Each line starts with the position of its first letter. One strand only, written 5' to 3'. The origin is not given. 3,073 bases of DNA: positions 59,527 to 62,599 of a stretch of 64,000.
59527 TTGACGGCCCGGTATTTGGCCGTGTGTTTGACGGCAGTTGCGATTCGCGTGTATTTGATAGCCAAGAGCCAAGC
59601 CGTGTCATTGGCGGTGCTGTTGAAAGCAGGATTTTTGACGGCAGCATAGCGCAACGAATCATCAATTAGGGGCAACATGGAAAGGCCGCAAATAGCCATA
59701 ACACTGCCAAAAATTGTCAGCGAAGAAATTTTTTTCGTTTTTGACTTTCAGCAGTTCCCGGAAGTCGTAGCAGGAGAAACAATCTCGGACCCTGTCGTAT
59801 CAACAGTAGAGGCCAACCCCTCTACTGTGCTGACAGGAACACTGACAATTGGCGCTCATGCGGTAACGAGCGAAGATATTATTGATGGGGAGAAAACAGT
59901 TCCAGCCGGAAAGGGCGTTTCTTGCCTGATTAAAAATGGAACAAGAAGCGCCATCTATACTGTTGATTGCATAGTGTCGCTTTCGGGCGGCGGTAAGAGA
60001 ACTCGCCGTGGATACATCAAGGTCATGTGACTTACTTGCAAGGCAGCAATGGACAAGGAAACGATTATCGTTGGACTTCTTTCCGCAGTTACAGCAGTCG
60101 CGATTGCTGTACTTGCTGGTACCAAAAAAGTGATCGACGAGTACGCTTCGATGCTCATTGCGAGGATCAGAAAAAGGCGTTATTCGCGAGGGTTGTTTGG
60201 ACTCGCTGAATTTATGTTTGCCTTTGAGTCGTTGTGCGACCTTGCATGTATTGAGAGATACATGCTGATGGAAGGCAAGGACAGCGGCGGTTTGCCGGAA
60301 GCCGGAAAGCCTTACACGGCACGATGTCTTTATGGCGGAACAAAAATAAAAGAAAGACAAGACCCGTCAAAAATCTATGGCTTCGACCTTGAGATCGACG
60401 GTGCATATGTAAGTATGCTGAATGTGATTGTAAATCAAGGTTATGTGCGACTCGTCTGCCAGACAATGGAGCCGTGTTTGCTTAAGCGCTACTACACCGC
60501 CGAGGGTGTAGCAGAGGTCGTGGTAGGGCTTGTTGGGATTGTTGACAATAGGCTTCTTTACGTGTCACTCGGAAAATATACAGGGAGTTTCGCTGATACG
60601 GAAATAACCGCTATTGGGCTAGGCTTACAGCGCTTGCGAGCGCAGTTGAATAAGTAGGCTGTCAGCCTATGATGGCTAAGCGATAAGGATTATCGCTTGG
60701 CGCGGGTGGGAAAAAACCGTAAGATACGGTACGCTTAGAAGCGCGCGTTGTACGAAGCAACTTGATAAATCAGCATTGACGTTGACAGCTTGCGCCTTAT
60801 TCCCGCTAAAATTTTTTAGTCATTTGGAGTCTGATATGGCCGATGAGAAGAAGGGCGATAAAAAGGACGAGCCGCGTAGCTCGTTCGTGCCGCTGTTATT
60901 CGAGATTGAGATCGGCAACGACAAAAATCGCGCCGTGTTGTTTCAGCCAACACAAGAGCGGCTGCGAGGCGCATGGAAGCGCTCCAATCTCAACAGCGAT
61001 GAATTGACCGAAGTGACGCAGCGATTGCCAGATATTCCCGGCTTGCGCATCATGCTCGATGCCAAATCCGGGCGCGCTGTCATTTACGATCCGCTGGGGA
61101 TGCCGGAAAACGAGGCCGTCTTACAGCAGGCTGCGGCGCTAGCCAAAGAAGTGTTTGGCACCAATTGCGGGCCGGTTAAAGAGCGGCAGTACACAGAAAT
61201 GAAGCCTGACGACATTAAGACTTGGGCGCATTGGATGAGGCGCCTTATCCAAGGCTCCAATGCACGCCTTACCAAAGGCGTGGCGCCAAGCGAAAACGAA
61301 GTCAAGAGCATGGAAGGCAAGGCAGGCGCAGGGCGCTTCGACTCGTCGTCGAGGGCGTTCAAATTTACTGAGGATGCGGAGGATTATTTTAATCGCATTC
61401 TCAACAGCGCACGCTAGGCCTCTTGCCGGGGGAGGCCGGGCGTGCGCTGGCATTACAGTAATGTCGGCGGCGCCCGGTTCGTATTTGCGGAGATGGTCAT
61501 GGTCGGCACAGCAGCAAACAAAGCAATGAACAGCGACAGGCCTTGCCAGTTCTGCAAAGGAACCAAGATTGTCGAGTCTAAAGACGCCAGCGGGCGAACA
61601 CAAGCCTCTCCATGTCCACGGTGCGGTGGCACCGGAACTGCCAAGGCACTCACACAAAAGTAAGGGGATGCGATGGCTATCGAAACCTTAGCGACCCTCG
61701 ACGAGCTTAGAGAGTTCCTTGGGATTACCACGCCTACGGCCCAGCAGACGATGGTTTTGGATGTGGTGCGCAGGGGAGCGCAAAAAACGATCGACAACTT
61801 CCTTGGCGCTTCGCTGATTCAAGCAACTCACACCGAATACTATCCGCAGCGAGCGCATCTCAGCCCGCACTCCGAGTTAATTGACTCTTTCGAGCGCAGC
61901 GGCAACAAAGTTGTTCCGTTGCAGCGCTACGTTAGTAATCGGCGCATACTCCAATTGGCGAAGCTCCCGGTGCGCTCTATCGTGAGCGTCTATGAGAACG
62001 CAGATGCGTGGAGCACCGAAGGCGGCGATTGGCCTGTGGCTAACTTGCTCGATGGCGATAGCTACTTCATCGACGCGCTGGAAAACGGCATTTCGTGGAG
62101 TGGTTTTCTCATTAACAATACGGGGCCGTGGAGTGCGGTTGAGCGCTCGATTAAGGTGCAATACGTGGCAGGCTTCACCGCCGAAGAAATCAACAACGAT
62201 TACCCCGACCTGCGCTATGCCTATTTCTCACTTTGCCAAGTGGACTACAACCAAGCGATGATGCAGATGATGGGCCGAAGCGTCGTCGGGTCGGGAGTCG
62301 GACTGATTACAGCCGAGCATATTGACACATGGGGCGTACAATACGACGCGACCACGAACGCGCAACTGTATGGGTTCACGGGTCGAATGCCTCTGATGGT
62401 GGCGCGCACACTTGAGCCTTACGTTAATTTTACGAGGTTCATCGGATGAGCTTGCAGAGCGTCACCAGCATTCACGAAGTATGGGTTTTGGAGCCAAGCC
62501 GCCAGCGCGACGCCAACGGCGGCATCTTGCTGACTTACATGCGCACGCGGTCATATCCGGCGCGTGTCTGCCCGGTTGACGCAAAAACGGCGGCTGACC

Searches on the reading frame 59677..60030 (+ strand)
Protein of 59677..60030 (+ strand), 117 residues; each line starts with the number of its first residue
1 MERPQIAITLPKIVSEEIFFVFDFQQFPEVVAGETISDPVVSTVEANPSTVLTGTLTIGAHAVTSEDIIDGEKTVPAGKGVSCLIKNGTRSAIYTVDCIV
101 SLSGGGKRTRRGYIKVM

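Call 5: search_protein_families(library=pfam, proteins=[window:59677-60030:+], max_evalue=0.01)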
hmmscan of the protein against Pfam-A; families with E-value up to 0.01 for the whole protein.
window:59677-60030:+ (117 aa): 1 family
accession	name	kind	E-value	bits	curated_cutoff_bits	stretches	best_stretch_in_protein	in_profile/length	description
PF23148.1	Gp77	-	0.0041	18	27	0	15-111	4-80/84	Podophage GP4 fiber-tail adaptor protein gp77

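Call 51: search_protein_families(library=phrogs, proteins=[window:59677-60030:+], max_evalue=0.01)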
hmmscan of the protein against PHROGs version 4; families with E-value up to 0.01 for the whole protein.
window:59677-60030:+ (117 aa): 0 families

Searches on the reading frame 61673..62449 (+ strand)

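Call 51: search_protein_families(library=phrogs, proteins=[window:61673-62449:+], max_evalue=0.01)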
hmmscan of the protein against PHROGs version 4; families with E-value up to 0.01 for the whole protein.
window:61673-62449:+ (258 aa): 1 family
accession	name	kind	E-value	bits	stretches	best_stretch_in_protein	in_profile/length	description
phrog_442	-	connector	1.9e-12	48.1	1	2-252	83-262/270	head-tail adaptor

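Call 66: search_protein_families(library=pfam, proteins=[window:61673-62449:+], max_evalue=0.01)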
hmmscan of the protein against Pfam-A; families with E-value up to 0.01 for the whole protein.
window:61673-62449:+ (258 aa): 0 families
